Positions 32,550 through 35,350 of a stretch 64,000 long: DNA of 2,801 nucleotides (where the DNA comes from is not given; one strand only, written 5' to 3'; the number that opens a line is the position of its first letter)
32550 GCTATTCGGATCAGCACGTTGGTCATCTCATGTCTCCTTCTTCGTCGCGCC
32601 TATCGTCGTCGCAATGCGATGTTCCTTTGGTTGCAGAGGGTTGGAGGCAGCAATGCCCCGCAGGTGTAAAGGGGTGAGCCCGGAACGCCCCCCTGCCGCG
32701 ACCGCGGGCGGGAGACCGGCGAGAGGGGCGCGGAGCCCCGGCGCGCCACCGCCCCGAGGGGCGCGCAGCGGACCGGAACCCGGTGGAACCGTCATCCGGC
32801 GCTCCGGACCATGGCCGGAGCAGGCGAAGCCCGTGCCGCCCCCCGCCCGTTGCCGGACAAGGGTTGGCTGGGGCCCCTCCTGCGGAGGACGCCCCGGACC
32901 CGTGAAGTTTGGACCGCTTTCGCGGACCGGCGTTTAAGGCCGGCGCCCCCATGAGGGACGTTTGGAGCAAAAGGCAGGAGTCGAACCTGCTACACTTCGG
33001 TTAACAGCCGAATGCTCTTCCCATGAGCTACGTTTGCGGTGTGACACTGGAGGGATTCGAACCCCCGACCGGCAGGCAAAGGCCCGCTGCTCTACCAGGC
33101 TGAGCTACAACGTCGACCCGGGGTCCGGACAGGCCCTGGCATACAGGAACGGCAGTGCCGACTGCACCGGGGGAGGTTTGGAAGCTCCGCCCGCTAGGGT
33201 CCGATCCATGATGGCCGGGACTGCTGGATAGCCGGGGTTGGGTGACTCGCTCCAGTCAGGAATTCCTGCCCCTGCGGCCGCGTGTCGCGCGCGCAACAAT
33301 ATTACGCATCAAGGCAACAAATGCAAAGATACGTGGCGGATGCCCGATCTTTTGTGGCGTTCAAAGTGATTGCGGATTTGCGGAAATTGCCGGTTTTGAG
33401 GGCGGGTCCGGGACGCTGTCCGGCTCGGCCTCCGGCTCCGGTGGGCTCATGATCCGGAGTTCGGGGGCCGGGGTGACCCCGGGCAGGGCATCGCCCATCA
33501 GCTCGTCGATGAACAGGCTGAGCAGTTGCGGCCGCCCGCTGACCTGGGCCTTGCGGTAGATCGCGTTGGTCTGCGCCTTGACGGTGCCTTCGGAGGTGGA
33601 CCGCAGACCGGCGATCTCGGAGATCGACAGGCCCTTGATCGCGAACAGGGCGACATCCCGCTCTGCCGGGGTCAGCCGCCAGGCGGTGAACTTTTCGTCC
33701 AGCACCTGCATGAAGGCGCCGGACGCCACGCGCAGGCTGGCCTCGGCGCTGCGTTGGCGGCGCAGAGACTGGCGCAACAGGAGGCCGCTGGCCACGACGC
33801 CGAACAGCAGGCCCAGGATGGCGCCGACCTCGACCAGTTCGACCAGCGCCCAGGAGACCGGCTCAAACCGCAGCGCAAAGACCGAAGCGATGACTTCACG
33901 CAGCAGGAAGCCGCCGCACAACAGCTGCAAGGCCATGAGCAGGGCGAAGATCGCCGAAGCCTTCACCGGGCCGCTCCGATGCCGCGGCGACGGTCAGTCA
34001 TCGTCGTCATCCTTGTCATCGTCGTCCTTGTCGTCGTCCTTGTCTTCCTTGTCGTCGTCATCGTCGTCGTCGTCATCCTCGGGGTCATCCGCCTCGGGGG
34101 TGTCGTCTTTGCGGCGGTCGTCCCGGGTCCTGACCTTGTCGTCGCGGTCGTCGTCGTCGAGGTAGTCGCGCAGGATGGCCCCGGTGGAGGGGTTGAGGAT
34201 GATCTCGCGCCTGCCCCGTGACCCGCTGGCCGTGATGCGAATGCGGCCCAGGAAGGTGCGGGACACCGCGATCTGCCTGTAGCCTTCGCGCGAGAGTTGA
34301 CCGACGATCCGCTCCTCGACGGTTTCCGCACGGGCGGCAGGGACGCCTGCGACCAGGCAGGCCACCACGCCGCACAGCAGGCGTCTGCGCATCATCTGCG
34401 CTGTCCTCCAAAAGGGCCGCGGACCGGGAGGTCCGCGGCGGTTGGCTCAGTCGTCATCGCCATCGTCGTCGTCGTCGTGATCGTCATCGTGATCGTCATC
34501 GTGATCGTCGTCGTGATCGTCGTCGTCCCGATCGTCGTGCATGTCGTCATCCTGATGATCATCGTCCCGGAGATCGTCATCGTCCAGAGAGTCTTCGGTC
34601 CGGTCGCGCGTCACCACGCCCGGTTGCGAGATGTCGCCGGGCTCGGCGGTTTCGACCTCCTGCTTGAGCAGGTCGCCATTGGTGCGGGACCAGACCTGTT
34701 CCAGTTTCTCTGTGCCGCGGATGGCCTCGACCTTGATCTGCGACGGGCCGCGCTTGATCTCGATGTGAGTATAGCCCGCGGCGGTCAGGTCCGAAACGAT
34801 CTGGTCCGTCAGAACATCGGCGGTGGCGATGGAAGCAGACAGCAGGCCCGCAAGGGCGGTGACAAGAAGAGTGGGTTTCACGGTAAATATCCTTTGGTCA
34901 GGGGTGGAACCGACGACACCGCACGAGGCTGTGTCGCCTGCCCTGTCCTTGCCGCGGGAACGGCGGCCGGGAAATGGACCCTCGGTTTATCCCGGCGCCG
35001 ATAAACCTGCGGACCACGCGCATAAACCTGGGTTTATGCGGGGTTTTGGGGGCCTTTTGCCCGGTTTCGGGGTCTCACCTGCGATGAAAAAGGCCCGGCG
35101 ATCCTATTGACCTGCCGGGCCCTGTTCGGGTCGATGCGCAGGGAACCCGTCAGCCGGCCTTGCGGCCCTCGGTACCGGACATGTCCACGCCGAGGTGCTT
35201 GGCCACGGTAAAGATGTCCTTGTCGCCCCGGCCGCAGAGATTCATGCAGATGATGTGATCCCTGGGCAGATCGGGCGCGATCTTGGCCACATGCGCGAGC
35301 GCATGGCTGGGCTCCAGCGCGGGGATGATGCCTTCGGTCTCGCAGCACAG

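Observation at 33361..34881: Co-oriented cluster of two secreted PepSY proteins with extreme poly-Asp / poly-(Asp-His) tails and a membrane-anchored LuxR-type regulator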

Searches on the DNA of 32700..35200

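Call 54: search_rna_families(source=window, start=32700, end=35200, threshold=evalue, max_evalue=1)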
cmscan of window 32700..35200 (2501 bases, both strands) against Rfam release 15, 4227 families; matches with E-value up to 1: 5.
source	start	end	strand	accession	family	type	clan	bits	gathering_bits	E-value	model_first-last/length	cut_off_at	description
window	32966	33037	-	RF00005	tRNA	Gene; tRNA;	CL00001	58.3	29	2e-11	1-71/71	no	tRNA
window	33042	33114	-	RF00005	tRNA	Gene; tRNA;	CL00001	49.3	29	6e-09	1-71/71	no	tRNA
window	33043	33159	-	RF01684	mascRNA-menRNA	Gene;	-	25.1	42.5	0.036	1-56/56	no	MALAT1-associated small cytoplasmic RNA/MEN beta RNA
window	33014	33070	-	RF02553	YrlA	Gene; sRNA;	-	19.5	69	0.77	27-81/114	no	Y RNA-like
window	34386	34469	+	RF03023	rpfG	Gene; sRNA;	-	19.4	75.9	0.37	1-85/85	no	rpfG RNA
